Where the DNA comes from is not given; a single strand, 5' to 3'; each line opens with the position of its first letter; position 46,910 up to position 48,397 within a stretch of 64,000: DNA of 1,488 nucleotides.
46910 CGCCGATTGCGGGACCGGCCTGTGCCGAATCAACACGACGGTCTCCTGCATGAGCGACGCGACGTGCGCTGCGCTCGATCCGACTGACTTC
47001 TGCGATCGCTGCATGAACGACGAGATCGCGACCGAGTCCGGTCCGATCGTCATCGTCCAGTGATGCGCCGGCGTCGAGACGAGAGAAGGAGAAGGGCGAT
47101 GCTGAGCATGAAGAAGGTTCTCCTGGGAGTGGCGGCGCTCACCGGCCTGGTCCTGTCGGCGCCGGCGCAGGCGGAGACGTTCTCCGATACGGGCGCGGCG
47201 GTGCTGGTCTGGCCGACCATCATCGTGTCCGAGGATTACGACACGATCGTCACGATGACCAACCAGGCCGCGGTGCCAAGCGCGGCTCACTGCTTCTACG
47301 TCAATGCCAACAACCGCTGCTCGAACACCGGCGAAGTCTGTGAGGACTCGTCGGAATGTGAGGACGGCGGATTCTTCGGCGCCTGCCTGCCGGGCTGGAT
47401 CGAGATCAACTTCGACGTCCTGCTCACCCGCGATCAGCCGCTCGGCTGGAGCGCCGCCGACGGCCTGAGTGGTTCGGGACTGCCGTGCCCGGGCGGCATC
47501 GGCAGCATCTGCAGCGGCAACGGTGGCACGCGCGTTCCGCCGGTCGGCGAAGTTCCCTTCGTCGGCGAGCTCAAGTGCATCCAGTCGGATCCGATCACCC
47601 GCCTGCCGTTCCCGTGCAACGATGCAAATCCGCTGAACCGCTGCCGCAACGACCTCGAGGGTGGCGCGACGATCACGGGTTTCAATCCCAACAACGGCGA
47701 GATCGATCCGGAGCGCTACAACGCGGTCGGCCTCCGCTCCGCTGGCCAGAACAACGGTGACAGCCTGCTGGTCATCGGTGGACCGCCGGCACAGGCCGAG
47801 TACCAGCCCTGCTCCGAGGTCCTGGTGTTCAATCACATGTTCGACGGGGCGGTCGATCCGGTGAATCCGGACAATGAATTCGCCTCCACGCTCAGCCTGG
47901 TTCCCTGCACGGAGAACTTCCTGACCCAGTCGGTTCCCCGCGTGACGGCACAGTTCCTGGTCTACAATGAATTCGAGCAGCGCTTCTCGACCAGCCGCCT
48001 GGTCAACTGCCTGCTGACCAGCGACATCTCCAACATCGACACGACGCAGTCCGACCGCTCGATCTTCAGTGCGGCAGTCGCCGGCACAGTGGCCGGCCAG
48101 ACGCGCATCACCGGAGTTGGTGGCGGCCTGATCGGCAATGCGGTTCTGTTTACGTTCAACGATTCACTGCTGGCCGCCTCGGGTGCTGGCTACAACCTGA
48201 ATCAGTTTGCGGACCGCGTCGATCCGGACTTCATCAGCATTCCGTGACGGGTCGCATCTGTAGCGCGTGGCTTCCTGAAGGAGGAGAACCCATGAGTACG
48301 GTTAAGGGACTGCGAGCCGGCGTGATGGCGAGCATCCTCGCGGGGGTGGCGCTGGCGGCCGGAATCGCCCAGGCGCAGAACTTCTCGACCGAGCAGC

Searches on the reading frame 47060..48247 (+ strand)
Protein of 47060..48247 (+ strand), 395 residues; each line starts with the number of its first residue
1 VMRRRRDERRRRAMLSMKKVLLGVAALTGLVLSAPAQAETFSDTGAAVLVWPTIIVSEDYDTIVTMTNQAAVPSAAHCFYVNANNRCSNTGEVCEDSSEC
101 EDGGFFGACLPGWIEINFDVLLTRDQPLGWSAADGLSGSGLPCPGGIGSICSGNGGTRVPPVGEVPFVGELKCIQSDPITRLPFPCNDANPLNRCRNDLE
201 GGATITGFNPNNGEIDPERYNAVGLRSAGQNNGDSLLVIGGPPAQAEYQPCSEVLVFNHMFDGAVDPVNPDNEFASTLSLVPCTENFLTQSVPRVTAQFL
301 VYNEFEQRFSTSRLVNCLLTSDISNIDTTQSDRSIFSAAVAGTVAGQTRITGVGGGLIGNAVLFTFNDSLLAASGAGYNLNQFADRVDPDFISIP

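Call 7: search_protein_families(library=pfam, proteins=[window:47060-48247:+], max_evalue=1)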
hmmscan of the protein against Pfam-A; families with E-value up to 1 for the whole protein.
window:47060-48247:+ (395 aa): 2 families
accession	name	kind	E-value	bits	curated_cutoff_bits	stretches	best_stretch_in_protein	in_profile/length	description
PF25587.1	Rv2743c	-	0.11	12.6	27.7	1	2-57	22-77/237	Rv2743c family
PF08087.16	Toxin_18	-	0.37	11.3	24.3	0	87-111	3-30/31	Conotoxin O-superfamily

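Call 8: search_protein_families(library=ncbifam, proteins=[window:47060-48247:+], max_evalue=1)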
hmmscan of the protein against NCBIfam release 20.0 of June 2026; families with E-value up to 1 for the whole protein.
window:47060-48247:+ (395 aa): 1 family
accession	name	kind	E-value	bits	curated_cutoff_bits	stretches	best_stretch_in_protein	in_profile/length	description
NF047839.1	PspM_Rv2743c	equivalog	0.014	15.3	80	1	2-63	7-68/220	phage shock envelope stress response protein PspM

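Call 69: search_protein_families(library=padloc, proteins=[window:47099-48244:+], max_evalue=0.01)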
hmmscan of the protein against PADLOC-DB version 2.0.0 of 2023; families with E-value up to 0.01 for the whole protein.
window:47099-48244:+ (382 aa): 0 families

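Call 70: search_protein_families(library=phrogs, proteins=[window:47099-48244:+], max_evalue=0.01)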
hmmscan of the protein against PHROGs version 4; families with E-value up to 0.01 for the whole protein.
window:47099-48244:+ (382 aa): 0 families
